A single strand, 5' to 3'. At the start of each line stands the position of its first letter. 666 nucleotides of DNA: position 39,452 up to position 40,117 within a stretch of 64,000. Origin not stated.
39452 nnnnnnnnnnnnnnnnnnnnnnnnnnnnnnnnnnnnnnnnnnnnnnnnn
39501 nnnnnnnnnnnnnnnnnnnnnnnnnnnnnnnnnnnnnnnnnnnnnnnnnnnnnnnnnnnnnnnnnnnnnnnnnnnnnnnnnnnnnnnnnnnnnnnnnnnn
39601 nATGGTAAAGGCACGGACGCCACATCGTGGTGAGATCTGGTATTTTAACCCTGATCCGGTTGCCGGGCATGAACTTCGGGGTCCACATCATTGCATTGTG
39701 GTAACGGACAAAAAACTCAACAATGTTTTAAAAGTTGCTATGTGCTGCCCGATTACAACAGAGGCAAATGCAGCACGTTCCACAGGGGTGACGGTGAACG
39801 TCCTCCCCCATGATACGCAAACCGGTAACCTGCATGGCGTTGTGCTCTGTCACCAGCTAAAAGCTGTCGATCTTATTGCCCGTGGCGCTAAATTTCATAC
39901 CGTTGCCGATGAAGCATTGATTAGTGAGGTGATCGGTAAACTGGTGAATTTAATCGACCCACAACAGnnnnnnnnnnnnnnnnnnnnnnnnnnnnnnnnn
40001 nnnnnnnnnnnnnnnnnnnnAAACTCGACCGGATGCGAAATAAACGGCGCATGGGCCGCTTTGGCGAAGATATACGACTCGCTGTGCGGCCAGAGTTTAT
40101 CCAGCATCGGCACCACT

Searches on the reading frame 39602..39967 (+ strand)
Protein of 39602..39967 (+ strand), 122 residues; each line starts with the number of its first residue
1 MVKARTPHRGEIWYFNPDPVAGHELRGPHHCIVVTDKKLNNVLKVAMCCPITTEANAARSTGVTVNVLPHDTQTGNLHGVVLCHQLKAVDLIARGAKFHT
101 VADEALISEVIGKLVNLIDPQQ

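Call 17: search_solved_structures(query=window:39602-39967:+, max_evalue=0.01, show_alignments=4)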
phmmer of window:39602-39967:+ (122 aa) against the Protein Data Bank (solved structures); distinct sequences matched with E-value up to 0.01: 9.
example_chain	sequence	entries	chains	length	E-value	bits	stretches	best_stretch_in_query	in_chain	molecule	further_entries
1m1f_A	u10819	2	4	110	1.6e-16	63.8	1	8-117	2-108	Kid toxin protein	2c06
7bye_B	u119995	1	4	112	1e-08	38.5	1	6-108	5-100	Uncharacterized protein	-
7d28_A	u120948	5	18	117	5.5e-07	33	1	2-118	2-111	Endoribonuclease MazF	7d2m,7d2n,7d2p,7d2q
7dhp_A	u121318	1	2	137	9.3e-07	32.2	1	2-118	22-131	Endoribonuclease MazF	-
3nfc_A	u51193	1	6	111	1.5e-05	28.3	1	1-106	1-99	PemK-like protein 1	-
5ck9_A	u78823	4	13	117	1.6e-05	28.2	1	1-106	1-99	Endoribonuclease MazF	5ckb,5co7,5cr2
1ub4_A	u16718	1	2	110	3.2e-05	27.3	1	6-106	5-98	MazF protein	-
5ckd_A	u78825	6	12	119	8.8e-05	25.8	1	1-106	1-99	Endoribonuclease MazF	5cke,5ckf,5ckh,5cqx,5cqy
9pme_A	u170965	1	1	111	0.00011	25.6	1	1-106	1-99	Endoribonuclease toxin MazF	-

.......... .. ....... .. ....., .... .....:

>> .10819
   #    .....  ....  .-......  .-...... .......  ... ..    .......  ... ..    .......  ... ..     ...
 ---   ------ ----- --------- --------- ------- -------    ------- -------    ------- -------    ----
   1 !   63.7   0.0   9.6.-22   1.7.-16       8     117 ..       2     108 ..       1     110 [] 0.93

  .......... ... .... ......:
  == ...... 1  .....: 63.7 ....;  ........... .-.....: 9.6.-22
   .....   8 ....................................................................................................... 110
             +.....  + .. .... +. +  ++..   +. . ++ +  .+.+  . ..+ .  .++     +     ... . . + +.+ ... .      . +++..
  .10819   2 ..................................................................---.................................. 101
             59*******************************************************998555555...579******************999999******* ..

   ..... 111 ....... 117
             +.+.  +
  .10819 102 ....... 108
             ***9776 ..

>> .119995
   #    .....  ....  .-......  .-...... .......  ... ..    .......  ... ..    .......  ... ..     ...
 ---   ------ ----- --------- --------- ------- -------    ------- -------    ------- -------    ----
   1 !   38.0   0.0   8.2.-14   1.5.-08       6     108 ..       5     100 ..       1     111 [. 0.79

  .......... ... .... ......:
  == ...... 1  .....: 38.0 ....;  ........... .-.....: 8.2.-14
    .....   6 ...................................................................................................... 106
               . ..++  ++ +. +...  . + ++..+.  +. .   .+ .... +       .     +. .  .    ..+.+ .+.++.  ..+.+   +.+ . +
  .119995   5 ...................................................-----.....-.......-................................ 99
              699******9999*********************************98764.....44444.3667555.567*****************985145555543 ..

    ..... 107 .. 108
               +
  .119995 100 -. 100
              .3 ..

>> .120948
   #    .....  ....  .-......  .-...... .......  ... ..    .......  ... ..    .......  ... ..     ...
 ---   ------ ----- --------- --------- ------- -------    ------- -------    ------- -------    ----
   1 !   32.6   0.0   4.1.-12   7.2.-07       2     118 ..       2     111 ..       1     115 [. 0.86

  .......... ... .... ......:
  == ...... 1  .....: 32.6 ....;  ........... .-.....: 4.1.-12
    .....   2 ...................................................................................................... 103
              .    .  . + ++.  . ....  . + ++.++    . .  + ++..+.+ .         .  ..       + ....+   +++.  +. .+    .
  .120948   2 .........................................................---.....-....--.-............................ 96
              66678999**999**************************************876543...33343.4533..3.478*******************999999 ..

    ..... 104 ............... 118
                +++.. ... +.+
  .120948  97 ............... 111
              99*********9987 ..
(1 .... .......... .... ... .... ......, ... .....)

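Call 20: find_homologous_proteins(query=window:39602-39967:+, max_evalue=0.00001)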
Query window:39602-39967:+ (122 aa): 22 proteins with E <= 0.00001 among 30 candidates.
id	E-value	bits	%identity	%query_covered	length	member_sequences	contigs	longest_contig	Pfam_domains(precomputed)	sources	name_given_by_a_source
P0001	7.6e-72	257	94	100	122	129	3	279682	PF02452.24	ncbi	ncbi:type II toxin-antitoxin system PemK/MazF family toxin [Escherichia coli]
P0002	7.5e-71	254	93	99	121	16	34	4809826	PF02452.24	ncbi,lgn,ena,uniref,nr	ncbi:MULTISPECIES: type II toxin-antitoxin system PemK/MazF family toxin [Escherichia]|uniref:type I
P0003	1.2e-70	253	93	99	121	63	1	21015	PF02452.24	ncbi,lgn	ncbi:type II toxin-antitoxin system PemK/MazF family toxin [Shigella flexneri]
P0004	9.2e-69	247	93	98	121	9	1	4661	PF02452.24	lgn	-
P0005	6.6e-63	228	83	99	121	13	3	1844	PF02452.24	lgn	-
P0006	8.1e-55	202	74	99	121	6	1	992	PF02452.24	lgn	-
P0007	1.5e-52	195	74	99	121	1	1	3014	PF02452.24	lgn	-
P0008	2.0e-50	188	70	100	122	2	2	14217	PF02452.24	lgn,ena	-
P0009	1.6e-49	185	67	99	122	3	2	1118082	PF02452.24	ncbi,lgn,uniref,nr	ncbi:type II toxin-antitoxin system PemK/MazF family toxin [Pantoea sp. Al-1710]|uniref:Type II toxi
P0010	2.0e-46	175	65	99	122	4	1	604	PF02452.24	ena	-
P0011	2.7e-46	175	66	99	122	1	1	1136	PF02452.24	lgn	-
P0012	3.9e-46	174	66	97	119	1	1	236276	PF02452.24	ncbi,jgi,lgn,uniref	ncbi:type II toxin-antitoxin system PemK/MazF family toxin [Rouxiella sp. Mn2063]|uniref:type II tox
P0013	3.7e-45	171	66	99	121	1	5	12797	PF02452.24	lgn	-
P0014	5.6e-45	170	63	98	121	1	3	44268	PF02452.24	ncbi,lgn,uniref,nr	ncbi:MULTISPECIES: type II toxin-antitoxin system PemK/MazF family toxin [Serratia]|uniref:type II t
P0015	8.0e-45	170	64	99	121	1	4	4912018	PF02452.24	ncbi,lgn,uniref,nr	ncbi:type II toxin-antitoxin system PemK/MazF family toxin [Pectobacterium colocasium]|uniref:type I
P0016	2.2e-44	168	66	97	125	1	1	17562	PF02452.24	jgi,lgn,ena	-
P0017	5.6e-43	164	64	99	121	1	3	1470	PF02452.24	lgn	-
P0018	2.1e-42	162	64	99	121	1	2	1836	PF02452.24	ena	-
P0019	3.2e-42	161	63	99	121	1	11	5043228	PF02452.24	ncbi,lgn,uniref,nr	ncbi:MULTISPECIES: type II toxin-antitoxin system PemK/MazF family toxin [Pectobacterium]|uniref:Gro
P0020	3.0e-41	158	60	99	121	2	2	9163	PF02452.24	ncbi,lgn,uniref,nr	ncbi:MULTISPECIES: type II toxin-antitoxin system PemK/MazF family toxin [Rahnella]|uniref:type II t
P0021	1.1e-34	137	56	96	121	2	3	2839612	PF02452.24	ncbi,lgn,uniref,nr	ncbi:growth inhibitor PemK [Gallibacterium salpingitidis]|uniref:Growth inhibitor PemK n=1 Tax=Galli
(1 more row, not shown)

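Call 22: find_encoding_contigs(protein=window:39602-39967:+, flank=1500, max_places=10)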
Protein window:39602-39967:+ (122 aa): 23 contigs read that carry it; 8 places shown.
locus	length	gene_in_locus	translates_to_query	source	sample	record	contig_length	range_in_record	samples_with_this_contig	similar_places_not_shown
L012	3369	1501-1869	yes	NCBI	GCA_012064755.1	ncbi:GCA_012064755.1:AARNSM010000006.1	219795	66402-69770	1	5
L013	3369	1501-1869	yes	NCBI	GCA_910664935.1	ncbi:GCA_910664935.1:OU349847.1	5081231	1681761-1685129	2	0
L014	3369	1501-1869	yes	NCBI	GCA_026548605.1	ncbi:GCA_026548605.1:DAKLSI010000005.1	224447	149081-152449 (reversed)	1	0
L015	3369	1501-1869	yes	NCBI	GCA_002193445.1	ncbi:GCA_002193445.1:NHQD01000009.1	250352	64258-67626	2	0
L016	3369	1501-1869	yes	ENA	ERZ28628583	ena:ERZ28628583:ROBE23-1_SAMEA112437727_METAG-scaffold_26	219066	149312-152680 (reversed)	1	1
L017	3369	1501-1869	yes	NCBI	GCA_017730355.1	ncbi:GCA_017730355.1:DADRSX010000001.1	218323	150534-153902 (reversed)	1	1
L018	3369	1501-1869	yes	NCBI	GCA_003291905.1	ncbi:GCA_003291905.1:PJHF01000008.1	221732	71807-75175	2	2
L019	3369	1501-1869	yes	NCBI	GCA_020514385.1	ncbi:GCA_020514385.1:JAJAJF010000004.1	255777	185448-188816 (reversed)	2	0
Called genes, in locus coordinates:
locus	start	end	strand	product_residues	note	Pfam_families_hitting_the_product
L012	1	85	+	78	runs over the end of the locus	PF09012:FeoC, PF01978:TrmB (weak)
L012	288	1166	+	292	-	PF04754:Transposase_31, PF27070:HTH_Rpn_C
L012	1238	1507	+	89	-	PF04014:MazE_antitoxin (faint)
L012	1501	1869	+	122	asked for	PF02452:PemK_toxin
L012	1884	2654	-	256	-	PF00561:Abhydrolase_1, PF00975:Thioesterase (weak), PF12146:Hydrolase_4, PF12697:Abhydrolase_6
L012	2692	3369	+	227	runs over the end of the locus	PF00156:Pribosyltran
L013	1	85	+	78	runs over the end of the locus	PF09012:FeoC, PF01978:TrmB (weak)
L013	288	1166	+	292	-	PF04754:Transposase_31, PF27070:HTH_Rpn_C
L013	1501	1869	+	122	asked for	PF02452:PemK_toxin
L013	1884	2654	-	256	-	PF00561:Abhydrolase_1, PF00975:Thioesterase (weak), PF12146:Hydrolase_4, PF12697:Abhydrolase_6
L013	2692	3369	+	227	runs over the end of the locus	PF00156:Pribosyltran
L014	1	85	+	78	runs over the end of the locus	PF09012:FeoC, PF01978:TrmB (weak)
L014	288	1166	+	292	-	PF04754:Transposase_31, PF27070:HTH_Rpn_C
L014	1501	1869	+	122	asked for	PF02452:PemK_toxin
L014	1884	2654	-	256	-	PF00561:Abhydrolase_1, PF00975:Thioesterase (weak), PF12146:Hydrolase_4, PF12697:Abhydrolase_6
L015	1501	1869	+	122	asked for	PF02452:PemK_toxin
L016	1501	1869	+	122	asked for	PF02452:PemK_toxin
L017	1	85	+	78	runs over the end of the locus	PF09012:FeoC, PF01978:TrmB (weak)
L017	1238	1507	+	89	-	PF04014:MazE_antitoxin (faint)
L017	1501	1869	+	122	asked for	PF02452:PemK_toxin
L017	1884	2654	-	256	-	PF00561:Abhydrolase_1, PF00975:Thioesterase (weak), PF12146:Hydrolase_4, PF12697:Abhydrolase_6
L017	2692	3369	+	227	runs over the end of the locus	PF00156:Pribosyltran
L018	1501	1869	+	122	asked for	PF02452:PemK_toxin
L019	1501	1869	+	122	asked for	PF02452:PemK_toxin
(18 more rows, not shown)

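Call 23: list_cluster_members(proteins=[window:39602-39967:+, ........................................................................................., window:39441-39605:+])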
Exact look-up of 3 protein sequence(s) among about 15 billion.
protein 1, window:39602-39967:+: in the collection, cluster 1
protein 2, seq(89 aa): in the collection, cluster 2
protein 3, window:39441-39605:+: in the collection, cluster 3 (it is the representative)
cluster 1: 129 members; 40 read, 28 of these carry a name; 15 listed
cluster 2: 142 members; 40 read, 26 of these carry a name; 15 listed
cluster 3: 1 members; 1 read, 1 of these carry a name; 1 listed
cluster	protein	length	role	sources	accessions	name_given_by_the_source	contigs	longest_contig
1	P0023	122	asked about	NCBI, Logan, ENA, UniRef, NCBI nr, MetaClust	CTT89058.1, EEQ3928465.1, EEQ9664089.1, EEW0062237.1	TPA: type II toxin-antitoxin system PemK/MazF family toxin [Escherichia coli] | Type II toxin-antitoxin system PemK/MazF family toxin n=1 Tax=Escherichia coli TaxID=562 ... | type II toxin-antitoxin system PemK/MazF family toxin [Escherichia coli]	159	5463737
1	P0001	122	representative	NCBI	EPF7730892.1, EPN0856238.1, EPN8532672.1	type II toxin-antitoxin system PemK/MazF family toxin [Escherichia coli]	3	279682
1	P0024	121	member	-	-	type II toxin-antitoxin system PemK/MazF family toxin [Shigella flexneri] | Putative Growth inhibitor n=1 Tax=Shigella flexneri TaxID=623 RepID=A0A2Y4Y6Z6_SHIFL | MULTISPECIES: type II toxin-antitoxin system PemK/MazF family toxin [Shigella]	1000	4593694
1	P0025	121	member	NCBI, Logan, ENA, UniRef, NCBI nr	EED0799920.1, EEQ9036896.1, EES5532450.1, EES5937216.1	type II toxin-antitoxin system PemK/MazF family toxin [Escherichia coli] | Type II toxin-antitoxin system PemK/MazF family toxin n=1 Tax=Escherichia coli TaxID=562 ...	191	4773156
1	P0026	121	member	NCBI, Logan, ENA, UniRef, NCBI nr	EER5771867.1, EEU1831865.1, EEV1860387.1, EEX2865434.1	type II toxin-antitoxin system PemK/MazF family toxin [Escherichia coli] | Stable plasmid inheritance protein PemK n=1 Tax=Escherichia coli TaxID=562 ...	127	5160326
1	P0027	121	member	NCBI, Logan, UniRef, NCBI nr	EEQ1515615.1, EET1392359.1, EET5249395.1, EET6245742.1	type II toxin-antitoxin system PemK/MazF family toxin [Escherichia coli] | type II toxin-antitoxin system PemK/MazF family toxin n=1 Tax=Escherichia coli TaxID=562 ...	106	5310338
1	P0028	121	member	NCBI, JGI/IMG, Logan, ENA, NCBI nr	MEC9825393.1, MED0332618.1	type II toxin-antitoxin system PemK/MazF family toxin [Escherichia marmotae]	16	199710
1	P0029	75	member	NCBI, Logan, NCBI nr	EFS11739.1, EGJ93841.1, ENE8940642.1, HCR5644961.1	TPA: type II toxin-antitoxin system PemK/MazF family toxin [Shigella flexneri] | hypothetical protein SF2457T_4287 [Shigella flexneri 2a str. 2457T]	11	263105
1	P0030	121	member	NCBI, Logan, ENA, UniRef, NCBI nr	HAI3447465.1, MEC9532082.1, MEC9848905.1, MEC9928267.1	TPA: type II toxin-antitoxin system PemK/MazF family toxin [Escherichia coli] | type II toxin-antitoxin system PemK/MazF family toxin n=1 Tax=Escherichia TaxID=561 ... | type II toxin-antitoxin system PemK/MazF family toxin [Escherichia sp. MOD1-EC5427]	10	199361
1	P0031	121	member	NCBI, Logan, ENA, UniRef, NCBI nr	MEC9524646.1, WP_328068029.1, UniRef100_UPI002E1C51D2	type II toxin-antitoxin system PemK/MazF family toxin [Escherichia marmotae] | type II toxin-antitoxin system PemK/MazF family toxin n=1 Tax=Escherichia marmotae ...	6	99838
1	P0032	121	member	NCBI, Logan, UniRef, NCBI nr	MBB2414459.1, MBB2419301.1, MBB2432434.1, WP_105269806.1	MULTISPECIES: type II toxin-antitoxin system PemK/MazF family toxin [unclassified ... | type II toxin-antitoxin system PemK/MazF family toxin n=1 Tax=unclassified Escherichia ...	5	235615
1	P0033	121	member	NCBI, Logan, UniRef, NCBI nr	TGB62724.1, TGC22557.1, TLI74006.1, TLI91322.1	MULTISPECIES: type II toxin-antitoxin system PemK/MazF family toxin [unclassified ... | type II toxin-antitoxin system PemK/MazF family toxin n=1 Tax=unclassified Escherichia ...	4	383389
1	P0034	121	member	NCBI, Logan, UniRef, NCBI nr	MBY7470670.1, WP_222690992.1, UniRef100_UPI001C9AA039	type II toxin-antitoxin system PemK/MazF family toxin [Escherichia marmotae] | type II toxin-antitoxin system PemK/MazF family toxin n=1 Tax=Escherichia marmotae ...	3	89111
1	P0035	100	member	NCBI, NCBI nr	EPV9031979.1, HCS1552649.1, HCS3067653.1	TPA: type II toxin-antitoxin system PemK/MazF family toxin, partial [Shigella flexneri] | type II toxin-antitoxin system PemK/MazF family toxin [Shigella flexneri]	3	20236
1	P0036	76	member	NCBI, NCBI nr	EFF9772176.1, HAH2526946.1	growth inhibitor PemK [Escherichia coli]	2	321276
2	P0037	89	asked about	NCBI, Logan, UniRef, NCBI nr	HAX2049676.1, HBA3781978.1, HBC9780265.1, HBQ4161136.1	AbrB/MazE/SpoVT family DNA-binding domain-containing protein [Escherichia coli] | AbrB/MazE/SpoVT family DNA-binding domain-containing protein n=1 Tax=Escherichia coli ...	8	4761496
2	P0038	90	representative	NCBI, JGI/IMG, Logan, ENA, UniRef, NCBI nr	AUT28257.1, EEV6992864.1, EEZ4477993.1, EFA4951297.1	AbrB/MazE/SpoVT family DNA-binding domain-containing protein [Escherichia marmotae] | AbrB/MazE/SpoVT family DNA-binding domain-containing protein n=2 Tax=Escherichia marmotae ... | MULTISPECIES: hypothetical protein [Escherichia]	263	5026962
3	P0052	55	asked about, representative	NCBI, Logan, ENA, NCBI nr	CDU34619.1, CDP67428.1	Antitoxin [Escherichia coli D6-113.11]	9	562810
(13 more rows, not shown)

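Call 40: search_protein_representatives(protein=P0003)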
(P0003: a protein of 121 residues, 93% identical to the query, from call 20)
Query: 121 residues. Proteins with E-value up to 0.001 (for the whole library): 295; up to 1e-10: 27; up to 1e-30: 1. The best 150 are listed.
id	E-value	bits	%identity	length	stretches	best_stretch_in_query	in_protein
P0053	9.5e-39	148.3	56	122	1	1-121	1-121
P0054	4.9e-26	107.3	44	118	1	4-118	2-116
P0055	1.6e-25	105.6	45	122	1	5-121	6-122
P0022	9.0e-25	103.2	98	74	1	69-121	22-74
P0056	5.8e-19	84.5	34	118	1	6-121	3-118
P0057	4.1e-18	81.8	53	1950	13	66-88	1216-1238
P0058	4.0e-17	78.5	58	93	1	1-62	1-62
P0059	1.3e-16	76.9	41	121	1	1-120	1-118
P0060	2.9e-15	72.6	45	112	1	8-115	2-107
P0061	4.3e-15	72.0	38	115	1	5-116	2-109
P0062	6.6e-15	71.4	41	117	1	4-120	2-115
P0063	1.1e-14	70.7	40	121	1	8-121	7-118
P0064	1.5e-14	70.3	56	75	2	1-42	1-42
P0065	1.6e-14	70.2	43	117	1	5-115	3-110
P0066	1.2e-13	67.4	35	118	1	3-118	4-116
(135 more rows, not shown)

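Call 43: find_homologous_proteins(query=P0037, max_evalue=0.001)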
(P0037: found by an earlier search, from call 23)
Query P0037 (89 aa): 23 proteins with E <= 0.001 among 25 candidates.
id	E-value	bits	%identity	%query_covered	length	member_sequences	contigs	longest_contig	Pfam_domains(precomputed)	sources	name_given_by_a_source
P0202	9.0e-48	177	96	100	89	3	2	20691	-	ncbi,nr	ncbi:AbrB/MazE/SpoVT family DNA-binding domain-containing protein [Shigella flexneri]|nr:AbrB/MazE/S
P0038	6.9e-46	171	94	96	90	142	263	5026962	-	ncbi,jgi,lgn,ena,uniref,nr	ncbi:AbrB/MazE/SpoVT family DNA-binding domain-containing protein [Escherichia marmotae]|uniref:AbrB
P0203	1.2e-45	171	92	100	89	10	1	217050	-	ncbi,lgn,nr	ncbi:TPA: AbrB/MazE/SpoVT family DNA-binding domain-containing protein [Escherichia coli]|nr:AbrB/Ma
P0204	1.0e-40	155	84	100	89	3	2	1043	-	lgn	-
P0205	8.1e-36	139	75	100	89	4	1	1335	-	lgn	-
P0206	9.8e-36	139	74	100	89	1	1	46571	-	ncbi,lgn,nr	ncbi:AbrB/MazE/SpoVT family DNA-binding domain-containing protein [Salmonella enterica subsp. enteri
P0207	2.2e-32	128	72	100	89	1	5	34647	-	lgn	-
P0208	4.6e-31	124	70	100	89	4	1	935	-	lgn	-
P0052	4.8e-27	111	98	62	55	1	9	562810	-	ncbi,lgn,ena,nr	ncbi:Antitoxin [Escherichia coli D6-113.11]|nr:Antitoxin [Escherichia coli D6-113.11] CDU34619.1 Ant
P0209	2.1e-24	103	73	87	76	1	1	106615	-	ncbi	-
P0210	5.8e-24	101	57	100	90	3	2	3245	-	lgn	-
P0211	1.6e-22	97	56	100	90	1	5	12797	-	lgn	-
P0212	3.0e-22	96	56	100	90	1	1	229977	-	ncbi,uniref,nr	ncbi:AbrB/MazE/SpoVT family DNA-binding domain-containing protein [Rahnella sikkimica]|uniref:Antito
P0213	1.6e-21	94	53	100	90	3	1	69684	-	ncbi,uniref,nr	ncbi:antitoxin [Serratia marcescens]|uniref:Antitoxin n=1 Tax=Serratia marcescens TaxID=615 RepID=A0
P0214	6.0e-21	92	53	100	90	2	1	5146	-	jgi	-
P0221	2.3e-11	61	89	39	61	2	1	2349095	-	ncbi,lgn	-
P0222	2.8e-6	45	93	30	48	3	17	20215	-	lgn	-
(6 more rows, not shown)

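Call 46: profile_search(protein=P0037)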
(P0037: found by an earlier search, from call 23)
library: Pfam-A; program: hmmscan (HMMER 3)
A. the first sequence (89 residues): domains with independent E <= 10: 2; with E <= 0.001: 1
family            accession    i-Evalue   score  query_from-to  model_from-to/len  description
MazE_antitoxin    PF04014.23    3.1e-05    24.3       9-41          4-36/48  Antidote-toxin recognition MazE, bacterial antitoxin
TOBE              PF03459.23     0.0052    17.4       3-42         22-62/64  TOBE domain

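Call 47: search_solved_structures(query=A3, max_evalue=10, show_alignments=4)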
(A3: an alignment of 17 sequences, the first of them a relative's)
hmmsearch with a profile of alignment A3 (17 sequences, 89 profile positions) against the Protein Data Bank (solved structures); distinct sequences matched with E-value up to 10: 4.
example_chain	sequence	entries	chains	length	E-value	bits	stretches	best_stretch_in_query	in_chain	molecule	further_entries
7dg9_A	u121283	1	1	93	0.34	14.3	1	11-42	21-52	Cell division control protein 48, AAA family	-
9p8l_A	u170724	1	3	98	0.36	14.3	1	19-71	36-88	Lockin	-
3hug_B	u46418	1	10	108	1.2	12.6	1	27-77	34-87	PROBABLE CONSERVED MEMBRANE PROTEIN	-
5jla_A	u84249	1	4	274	1.7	12.1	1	10-62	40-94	Putative short-chain dehydrogenase/reductase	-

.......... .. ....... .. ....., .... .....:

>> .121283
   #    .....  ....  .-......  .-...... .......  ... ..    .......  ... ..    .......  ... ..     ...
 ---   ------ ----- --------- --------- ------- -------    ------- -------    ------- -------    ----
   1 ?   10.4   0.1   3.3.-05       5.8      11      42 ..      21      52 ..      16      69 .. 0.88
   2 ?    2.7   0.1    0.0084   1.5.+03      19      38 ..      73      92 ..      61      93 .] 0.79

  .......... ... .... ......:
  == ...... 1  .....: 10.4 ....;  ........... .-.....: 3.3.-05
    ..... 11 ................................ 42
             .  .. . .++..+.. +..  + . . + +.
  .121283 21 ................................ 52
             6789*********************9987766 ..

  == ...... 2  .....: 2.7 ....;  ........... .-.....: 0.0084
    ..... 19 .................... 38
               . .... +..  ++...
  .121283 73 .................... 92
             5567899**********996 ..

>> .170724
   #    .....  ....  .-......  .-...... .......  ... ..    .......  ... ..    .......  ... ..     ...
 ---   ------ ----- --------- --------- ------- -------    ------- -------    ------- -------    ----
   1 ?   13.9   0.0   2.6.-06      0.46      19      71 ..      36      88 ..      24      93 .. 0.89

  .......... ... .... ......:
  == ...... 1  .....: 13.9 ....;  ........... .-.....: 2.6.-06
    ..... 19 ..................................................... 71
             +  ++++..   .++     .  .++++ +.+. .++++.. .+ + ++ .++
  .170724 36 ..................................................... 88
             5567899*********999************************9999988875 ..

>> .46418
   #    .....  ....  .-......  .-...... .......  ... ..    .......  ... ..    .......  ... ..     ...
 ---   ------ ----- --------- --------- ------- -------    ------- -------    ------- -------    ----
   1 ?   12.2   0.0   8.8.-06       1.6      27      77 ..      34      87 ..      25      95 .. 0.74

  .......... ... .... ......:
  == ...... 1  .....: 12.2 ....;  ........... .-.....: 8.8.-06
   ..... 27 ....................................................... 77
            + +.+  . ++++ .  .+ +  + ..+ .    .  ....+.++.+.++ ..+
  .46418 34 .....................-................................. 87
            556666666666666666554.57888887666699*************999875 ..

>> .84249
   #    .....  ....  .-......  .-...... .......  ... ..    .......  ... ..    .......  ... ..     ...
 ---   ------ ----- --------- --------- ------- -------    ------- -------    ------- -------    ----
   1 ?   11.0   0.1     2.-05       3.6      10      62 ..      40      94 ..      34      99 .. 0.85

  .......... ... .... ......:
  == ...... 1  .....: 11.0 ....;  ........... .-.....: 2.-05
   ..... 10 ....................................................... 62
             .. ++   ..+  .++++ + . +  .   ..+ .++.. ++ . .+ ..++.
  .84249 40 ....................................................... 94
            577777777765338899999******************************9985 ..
